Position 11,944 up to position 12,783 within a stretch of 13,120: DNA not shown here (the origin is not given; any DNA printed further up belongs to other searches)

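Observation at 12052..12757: Two copies of a ~49-bp palindromic element bracket the TrpR/YerC-like gene and differ by a stem-preserving compensatory substitution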

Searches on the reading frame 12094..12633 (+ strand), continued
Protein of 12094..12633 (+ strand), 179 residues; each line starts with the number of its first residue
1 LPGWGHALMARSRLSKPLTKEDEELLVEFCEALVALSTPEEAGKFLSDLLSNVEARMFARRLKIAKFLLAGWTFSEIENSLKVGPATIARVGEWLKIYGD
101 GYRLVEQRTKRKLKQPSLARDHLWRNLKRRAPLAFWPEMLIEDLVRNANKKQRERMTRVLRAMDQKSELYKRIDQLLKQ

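Call 67: find_homologous_proteins(query=A2, max_evalue=1e-10)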
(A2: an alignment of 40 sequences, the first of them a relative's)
Query A2 (40 sequences) (171 aa, profile of the alignment): 135 proteins with E <= 1e-10 among 6243 candidates; the best 120 are listed.
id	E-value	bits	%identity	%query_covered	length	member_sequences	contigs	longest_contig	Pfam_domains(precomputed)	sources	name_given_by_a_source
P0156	8.1e-63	229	50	94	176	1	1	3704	PF01371.26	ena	-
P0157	7.5e-62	226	46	98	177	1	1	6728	PF01371.26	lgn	-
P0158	1.1e-61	225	48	91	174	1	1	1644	PF01371.26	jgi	jgi:TrpR-related protein YerC/YecD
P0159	3.1e-61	224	39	96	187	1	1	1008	PF01371.26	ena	-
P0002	1.3e-60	222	64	99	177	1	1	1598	PF01371.26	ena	-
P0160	1.5e-60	222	39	95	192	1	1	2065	PF01371.26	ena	-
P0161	2.2e-60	221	39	98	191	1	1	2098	PF01371.26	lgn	-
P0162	7.6e-60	219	40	96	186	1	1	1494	PF01371.26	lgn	-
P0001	1.4e-59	219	100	100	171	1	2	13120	PF01371.26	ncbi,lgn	-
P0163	1.4e-59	219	39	92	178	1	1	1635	PF01371.26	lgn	-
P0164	1.5e-59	219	40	96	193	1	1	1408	PF01371.26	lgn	-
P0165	1.8e-59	218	39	98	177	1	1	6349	PF01371.26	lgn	-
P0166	2.9e-59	218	39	93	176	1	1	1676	PF01371.26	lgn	-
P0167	7.4e-59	216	42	91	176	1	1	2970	PF01371.26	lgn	-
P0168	7.9e-59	216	45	94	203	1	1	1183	PF01371.26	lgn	-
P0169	8.1e-59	216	40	99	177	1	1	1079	PF01371.26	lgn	-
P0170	9.1e-59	216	40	98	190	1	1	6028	PF01371.26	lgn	-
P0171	9.5e-59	216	39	92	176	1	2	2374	PF01371.26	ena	-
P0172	1.3e-58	215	42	98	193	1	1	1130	PF01371.26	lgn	-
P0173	1.4e-58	215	40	95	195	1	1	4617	PF01371.26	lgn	-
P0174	2.2e-58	215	40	97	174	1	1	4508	PF01371.26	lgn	-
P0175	2.7e-58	214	40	92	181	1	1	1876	PF01371.26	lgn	-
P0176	3.1e-58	214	40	98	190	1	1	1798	PF01371.26,PF13384.13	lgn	-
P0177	5.0e-58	214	39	96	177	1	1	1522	PF01371.26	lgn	-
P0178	6.1e-58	213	39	98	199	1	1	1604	PF01371.26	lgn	-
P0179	9.5e-58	213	39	97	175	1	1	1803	PF01371.26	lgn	-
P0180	1.3e-57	212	46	98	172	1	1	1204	PF01371.26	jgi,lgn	jgi:TrpR-related protein YerC/YecD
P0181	1.6e-57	212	37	95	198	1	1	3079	PF01371.26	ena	-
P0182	1.7e-57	212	40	92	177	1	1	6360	PF01371.26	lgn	-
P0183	1.8e-57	212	40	98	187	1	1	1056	PF01371.26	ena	-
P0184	4.0e-57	211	45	90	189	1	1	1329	PF01371.26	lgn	-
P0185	5.1e-57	210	41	98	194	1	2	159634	PF01371.26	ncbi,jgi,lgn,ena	-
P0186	7.9e-57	210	40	98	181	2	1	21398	PF01371.26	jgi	-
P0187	2.2e-56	208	40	98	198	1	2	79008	PF01371.26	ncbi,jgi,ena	-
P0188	2.8e-56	208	44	94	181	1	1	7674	PF01371.26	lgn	-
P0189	3.2e-56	208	36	98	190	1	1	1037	PF01371.26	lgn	-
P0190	4.1e-56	207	36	94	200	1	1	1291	PF01371.26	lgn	-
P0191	4.2e-56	207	39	94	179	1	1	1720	PF01371.26,PF13384.13,PF13936.13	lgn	-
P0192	1.7e-55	205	42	96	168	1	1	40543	PF01371.26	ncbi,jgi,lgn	-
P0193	1.9e-55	205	38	99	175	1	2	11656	PF01371.26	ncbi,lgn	-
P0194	7.5e-55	203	40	94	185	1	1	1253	PF01371.26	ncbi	-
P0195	9.1e-55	203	34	98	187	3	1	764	PF01371.26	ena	-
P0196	1.1e-54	203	40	92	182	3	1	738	PF01371.26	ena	-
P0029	1.9e-54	202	40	97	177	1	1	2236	PF01371.26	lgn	-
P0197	3.9e-54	201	41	95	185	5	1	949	PF01371.26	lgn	-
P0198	4.1e-54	201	37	98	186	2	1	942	PF01371.26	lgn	-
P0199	9.4e-54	200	45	93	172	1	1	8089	PF01371.26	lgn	-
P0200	1.7e-53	199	37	96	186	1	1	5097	PF01371.26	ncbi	-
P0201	1.8e-53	199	45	97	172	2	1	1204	PF01371.26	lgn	-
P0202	3.0e-53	198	38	98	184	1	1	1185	PF01371.26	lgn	-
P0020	3.4e-53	198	35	97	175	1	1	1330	PF01371.26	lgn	-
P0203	4.3e-53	197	41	89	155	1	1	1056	PF01371.26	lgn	-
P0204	8.6e-53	196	37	91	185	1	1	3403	PF01371.26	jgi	jgi:TrpR-related protein YerC/YecD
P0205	1.3e-52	196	34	91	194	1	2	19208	PF01371.26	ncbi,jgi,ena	-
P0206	1.8e-52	195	37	94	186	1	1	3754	PF01371.26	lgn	-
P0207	3.2e-52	195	35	94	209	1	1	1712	PF01371.26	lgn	-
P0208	5.7e-52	194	37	94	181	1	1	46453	PF01371.26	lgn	-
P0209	6.6e-52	194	36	85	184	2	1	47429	PF01371.26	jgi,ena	-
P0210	7.5e-52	193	35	92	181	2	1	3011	PF01371.26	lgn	-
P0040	8.3e-52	193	34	92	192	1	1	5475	PF01371.26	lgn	-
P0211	1.0e-51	193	32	98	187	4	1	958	PF01371.26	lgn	-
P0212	1.2e-51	193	35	92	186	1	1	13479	PF01371.26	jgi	-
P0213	1.2e-51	193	38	89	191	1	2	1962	PF01371.26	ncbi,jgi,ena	-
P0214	1.3e-51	193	36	84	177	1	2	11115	PF01371.26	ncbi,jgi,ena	-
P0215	1.5e-51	192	42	82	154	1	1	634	PF01371.26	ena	-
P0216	1.6e-51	192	32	94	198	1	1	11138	PF01371.26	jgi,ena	-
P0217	2.7e-51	192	37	84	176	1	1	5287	PF01371.26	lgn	-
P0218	3.0e-51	191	34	96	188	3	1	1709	PF01371.26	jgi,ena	-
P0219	3.7e-51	191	40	95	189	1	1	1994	PF01371.26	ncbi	-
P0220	4.4e-51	191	34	92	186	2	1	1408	PF01371.26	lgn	-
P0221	7.4e-51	190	36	87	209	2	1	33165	PF01371.26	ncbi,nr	ncbi:MAG: YerC/YecD family TrpR-related protein [Patescibacteria group bacterium]|nr:YerC/YecD famil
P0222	7.4e-51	190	35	92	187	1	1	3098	PF01371.26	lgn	-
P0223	7.8e-51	190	36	92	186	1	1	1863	PF01371.26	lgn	-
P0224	8.4e-51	190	34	91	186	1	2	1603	PF01371.26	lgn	-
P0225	1.7e-50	189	35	91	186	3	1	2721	PF01371.26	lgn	-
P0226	2.2e-50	189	39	89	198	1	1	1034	PF01371.26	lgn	-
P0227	2.5e-50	188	34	91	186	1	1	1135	PF01371.26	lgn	-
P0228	2.8e-50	188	36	96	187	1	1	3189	PF01371.26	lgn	-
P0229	3.6e-50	188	33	91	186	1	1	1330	PF01371.26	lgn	-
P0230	4.8e-50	188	36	96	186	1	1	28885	PF01371.26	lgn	-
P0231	4.9e-50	188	35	91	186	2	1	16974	PF01371.26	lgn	-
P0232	6.4e-50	187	34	91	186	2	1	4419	PF01371.26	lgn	-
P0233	1.3e-49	186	36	92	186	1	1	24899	PF01371.26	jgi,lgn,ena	-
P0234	1.6e-49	186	36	90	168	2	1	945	PF01371.26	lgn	-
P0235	2.8e-49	185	35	91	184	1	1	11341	PF01371.26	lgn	-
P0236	3.5e-49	185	32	91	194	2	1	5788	PF01371.26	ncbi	-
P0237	3.7e-49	185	35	85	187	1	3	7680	PF01371.26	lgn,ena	-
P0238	6.1e-49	184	32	91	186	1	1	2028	PF01371.26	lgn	-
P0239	6.3e-49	184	35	92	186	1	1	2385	PF01371.26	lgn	-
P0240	6.8e-49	184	36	92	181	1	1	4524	PF01371.26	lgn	-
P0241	1.2e-48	183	33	91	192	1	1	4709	PF01371.26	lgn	-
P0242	2.4e-48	182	34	92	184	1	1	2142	PF01371.26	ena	-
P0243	4.1e-48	181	32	97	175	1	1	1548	PF01371.26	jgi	jgi:uncharacterized protein YerC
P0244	4.2e-48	181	35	98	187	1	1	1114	PF01371.26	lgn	-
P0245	1.0e-47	180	34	91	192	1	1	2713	PF01371.26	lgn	-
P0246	2.3e-38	150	48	59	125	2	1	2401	PF01371.26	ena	-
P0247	6.5e-38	148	47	60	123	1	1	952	PF01371.26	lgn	-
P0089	3.3e-34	136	35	66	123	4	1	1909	PF01371.26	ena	-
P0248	4.2e-34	136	49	63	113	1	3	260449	PF01371.26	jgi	jgi:TrpR-related protein YerC/YecD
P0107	3.0e-32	130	36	63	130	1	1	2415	PF01371.26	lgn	-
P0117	5.3e-30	122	32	77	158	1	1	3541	PF01371.26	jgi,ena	-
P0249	2.8e-27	113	43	60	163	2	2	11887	PF01371.26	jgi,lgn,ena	-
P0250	6.9e-23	99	33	72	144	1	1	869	PF01371.26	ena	-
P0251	2.5e-19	88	37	54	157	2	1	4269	PF01371.26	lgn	-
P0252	1.2e-18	85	37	52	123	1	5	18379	PF01371.26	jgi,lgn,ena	jgi:TrpR-related protein YerC/YecD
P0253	1.4e-18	85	37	52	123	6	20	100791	PF01371.26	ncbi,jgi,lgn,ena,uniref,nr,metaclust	ncbi:MAG: hypothetical protein A2785_03425 [Candidatus Chisholmbacteria bacterium RIFCSPHIGHO2_01_FU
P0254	1.8e-18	85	37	52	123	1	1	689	PF01371.26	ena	-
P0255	2.0e-18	85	38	42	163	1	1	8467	PF01371.26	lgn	-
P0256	2.1e-18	84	38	43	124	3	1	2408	PF01371.26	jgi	jgi:uncharacterized protein YerC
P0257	2.3e-18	84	36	52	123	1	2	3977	PF01371.26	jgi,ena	jgi:TrpR-related protein YerC/YecD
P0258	2.4e-18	84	40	50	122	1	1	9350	PF01371.26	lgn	-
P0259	3.0e-18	84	35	50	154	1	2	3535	PF01371.26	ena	-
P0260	4.8e-18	83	41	43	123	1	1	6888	PF01371.26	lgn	-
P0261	8.4e-18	83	39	50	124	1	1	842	PF01371.26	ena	-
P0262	9.6e-18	82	35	53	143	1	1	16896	PF01371.26,PF13384.13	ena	-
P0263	1.2e-17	82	42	42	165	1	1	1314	PF01371.26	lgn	-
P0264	1.5e-17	82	40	46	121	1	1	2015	PF01371.26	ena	-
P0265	3.6e-17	80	30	68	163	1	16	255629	PF01371.26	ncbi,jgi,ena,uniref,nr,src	ncbi:MAG: hypothetical protein A3J07_00295 [Candidatus Doudnabacteria bacterium RIFCSPLOWO2_02_FULL_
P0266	4.5e-17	80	35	57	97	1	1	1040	PF01371.26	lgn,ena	-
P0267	1.3e-16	79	38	50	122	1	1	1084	PF01371.26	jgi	jgi:uncharacterized protein YerC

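Call 68: find_encoding_contigs(protein=P0265, flank=10000, max_places=6)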
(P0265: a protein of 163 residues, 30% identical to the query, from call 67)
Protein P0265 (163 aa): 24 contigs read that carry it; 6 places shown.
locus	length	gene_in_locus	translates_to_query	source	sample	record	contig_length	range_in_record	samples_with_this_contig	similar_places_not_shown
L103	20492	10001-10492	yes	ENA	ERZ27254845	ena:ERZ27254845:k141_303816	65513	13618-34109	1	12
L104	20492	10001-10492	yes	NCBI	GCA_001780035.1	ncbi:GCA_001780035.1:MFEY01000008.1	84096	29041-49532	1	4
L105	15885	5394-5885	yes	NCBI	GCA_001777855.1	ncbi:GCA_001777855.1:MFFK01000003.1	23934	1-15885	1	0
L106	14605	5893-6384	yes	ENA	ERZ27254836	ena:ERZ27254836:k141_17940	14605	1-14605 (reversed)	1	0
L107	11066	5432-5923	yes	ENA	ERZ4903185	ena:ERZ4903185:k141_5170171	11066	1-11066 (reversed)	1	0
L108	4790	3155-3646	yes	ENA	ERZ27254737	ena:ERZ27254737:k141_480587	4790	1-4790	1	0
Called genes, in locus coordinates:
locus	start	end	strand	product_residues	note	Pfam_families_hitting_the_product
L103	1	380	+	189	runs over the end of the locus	PF00380:Ribosomal_S9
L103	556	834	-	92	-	-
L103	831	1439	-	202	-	-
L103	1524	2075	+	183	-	-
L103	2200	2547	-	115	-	-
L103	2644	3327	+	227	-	-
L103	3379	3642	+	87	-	PF04226:Transgly_assoc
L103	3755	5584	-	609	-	PF00009:GTP_EFTU, PF01926:MMR_HSR1 (weak), PF22042:EF-G_D2, PF03144:GTP_EFTU_D2, PF00679:EFG_C, PF21018:BipA_C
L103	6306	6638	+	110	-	PF00076:RRM_1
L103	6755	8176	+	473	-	PF13727:CoA_binding_3, PF02397:Bac_transf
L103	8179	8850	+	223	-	PF01909:NTP_transf_2 (weak), PF18765:Polbeta (weak)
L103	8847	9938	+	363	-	PF13439:Glyco_transf_4, PF00534:Glycos_transf_1, PF13692:Glyco_trans_1_4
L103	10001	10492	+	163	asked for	PF01371:Trp_repressor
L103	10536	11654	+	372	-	PF13439:Glyco_transf_4, PF20706:GT4-conflict, PF00534:Glycos_transf_1, PF13692:Glyco_trans_1_4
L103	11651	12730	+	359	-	PF03033:Glyco_transf_28, PF13579:Glyco_trans_4_4 (faint), PF04101:Glyco_tran_28_C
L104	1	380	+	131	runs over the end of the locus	PF00380:Ribosomal_S9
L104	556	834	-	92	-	-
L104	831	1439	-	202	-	-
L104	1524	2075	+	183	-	-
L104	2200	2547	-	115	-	-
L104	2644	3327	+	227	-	-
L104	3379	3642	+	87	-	PF04226:Transgly_assoc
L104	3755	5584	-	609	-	PF00009:GTP_EFTU, PF01926:MMR_HSR1 (weak), PF22042:EF-G_D2, PF03144:GTP_EFTU_D2, PF00679:EFG_C, PF21018:BipA_C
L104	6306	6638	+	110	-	PF00076:RRM_1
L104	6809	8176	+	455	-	PF13727:CoA_binding_3, PF02397:Bac_transf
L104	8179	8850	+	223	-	PF01909:NTP_transf_2 (weak), PF18765:Polbeta (weak)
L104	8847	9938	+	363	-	PF13439:Glyco_transf_4, PF00534:Glycos_transf_1, PF13692:Glyco_trans_1_4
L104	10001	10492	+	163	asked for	PF01371:Trp_repressor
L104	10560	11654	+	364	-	PF13439:Glyco_transf_4, PF00534:Glycos_transf_1, PF20706:GT4-conflict, PF13692:Glyco_trans_1_4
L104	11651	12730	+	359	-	PF03033:Glyco_transf_28, PF13579:Glyco_trans_4_4 (faint), PF04101:Glyco_tran_28_C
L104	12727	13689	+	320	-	PF01734:Patatin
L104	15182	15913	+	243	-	PF01061:ABC2_membrane, PF12698:ABC2_membrane_3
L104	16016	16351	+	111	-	PF02482:Ribosomal_S30AE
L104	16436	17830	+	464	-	PF02784:Orn_Arg_deC_N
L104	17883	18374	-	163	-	-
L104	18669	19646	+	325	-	-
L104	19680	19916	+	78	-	-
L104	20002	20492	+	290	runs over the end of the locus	PF00892:EamA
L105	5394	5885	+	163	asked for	PF01371:Trp_repressor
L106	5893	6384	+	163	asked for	PF01371:Trp_repressor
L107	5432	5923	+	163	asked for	PF01371:Trp_repressor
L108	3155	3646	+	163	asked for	PF01371:Trp_repressor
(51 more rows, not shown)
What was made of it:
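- In Doudnabacteria the palindrome-gene-palindrome unit sits tightly between glycosyltransferase genes (call 68).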
